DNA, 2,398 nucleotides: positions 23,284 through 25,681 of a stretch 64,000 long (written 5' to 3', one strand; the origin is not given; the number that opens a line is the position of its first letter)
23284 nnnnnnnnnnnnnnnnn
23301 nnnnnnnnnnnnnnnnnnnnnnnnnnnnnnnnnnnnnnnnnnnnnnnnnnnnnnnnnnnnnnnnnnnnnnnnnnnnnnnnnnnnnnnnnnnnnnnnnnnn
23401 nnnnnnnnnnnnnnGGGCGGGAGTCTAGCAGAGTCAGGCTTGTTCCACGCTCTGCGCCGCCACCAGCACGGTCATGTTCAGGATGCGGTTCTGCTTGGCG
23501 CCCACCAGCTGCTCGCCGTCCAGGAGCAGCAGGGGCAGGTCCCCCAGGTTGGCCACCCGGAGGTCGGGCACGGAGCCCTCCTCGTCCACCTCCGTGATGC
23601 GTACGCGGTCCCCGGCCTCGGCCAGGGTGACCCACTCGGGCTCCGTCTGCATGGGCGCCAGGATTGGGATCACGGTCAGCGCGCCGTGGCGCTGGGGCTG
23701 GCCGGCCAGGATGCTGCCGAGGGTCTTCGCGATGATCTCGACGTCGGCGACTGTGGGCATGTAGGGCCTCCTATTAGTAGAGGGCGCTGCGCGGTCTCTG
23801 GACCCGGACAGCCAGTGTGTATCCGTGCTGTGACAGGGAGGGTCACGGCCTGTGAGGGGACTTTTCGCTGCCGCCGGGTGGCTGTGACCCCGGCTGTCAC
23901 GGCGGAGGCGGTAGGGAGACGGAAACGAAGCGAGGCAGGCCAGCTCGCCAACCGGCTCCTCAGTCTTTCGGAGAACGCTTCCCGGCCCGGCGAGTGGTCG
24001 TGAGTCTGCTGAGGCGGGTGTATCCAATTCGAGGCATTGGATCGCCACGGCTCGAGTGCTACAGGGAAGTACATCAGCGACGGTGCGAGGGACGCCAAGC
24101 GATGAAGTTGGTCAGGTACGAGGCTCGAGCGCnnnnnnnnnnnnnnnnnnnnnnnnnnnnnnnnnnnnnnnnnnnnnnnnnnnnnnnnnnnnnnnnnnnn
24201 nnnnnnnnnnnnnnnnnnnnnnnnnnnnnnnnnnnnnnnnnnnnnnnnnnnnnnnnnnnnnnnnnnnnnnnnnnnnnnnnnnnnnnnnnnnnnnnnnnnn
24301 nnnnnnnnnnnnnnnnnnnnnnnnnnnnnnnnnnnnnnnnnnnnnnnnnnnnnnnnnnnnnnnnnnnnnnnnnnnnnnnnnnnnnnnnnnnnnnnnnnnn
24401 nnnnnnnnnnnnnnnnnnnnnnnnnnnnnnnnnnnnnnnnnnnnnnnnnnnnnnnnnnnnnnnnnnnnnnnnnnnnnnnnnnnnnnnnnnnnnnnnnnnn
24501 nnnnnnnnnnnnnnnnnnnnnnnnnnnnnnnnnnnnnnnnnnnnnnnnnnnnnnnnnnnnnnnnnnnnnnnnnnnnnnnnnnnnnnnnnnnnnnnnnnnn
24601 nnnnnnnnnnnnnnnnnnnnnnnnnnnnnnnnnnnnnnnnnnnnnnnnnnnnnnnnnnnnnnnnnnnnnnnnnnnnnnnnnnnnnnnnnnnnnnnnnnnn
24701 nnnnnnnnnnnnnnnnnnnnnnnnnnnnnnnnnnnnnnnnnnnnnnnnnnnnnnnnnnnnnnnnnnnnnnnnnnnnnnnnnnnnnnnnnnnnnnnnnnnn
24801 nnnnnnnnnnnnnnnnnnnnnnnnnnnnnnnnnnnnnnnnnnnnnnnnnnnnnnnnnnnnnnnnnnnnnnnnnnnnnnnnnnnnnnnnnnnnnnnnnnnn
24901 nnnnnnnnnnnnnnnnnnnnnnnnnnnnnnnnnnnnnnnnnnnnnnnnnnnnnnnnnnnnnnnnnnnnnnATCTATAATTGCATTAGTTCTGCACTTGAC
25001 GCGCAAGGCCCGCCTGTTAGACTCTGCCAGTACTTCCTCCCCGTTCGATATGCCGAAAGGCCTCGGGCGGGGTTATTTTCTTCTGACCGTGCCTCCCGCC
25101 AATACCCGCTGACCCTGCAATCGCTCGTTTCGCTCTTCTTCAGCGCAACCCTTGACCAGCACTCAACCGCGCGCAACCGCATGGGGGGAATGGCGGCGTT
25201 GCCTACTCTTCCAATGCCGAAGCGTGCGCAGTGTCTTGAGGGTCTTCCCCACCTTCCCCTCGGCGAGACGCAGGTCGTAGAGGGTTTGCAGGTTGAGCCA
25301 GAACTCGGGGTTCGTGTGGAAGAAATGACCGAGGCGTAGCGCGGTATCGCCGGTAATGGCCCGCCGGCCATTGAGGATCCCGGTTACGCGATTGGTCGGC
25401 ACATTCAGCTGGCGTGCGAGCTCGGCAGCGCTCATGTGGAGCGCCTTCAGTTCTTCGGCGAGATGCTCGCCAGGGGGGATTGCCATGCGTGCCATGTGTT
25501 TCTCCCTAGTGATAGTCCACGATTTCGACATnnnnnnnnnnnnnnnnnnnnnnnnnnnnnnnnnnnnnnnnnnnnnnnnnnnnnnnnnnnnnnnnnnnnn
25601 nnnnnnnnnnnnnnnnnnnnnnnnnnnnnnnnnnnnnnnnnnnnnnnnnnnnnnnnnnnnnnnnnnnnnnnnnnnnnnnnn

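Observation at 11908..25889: Three-copy repeat family of about 310 bp encoding a 116 aa ORF, each copy immediately upstream of a minus-strand gene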

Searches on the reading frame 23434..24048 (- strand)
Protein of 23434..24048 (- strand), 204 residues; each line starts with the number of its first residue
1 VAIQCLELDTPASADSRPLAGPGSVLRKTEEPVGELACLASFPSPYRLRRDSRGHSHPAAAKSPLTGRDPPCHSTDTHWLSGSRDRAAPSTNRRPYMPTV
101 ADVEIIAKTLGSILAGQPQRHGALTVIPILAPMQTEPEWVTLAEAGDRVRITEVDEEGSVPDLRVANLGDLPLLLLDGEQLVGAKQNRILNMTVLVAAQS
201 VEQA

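Call 58: search_protein_families(library=pfam, proteins=[window:23434-24048:-], max_evalue=0.001)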
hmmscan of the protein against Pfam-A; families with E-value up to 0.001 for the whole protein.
window:23434-24048:- (204 aa): 1 family
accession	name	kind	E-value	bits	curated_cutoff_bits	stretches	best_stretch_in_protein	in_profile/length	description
PF20208.3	ARPP-1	-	4.5e-27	95.6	27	1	115-200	4-91/297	ARG and Rhodanese-Phosphatase-superfamily-associated Protein domain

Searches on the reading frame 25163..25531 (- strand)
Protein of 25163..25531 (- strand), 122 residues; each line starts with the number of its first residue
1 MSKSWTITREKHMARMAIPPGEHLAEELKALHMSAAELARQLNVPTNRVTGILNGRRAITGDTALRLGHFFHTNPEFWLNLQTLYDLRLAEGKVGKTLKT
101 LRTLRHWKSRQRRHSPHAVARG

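Call 7: search_protein_families(library=pfam, proteins=[window:25163-25531:-], max_evalue=0.01)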
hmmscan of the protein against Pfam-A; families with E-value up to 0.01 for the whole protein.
window:25163-25531:- (122 aa): 3 families
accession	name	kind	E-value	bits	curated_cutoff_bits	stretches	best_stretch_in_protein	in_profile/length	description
PF01381.28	HTH_3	-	8.4e-08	32.6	23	1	24-77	1-54/55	Helix-turn-helix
PF13560.12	HTH_31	-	0.00011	22.8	27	1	30-74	12-57/64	Helix-turn-helix domain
PF13443.12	HTH_26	-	0.0015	19.2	22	1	23-75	1-54/63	Cro/C1-type HTH DNA-binding domain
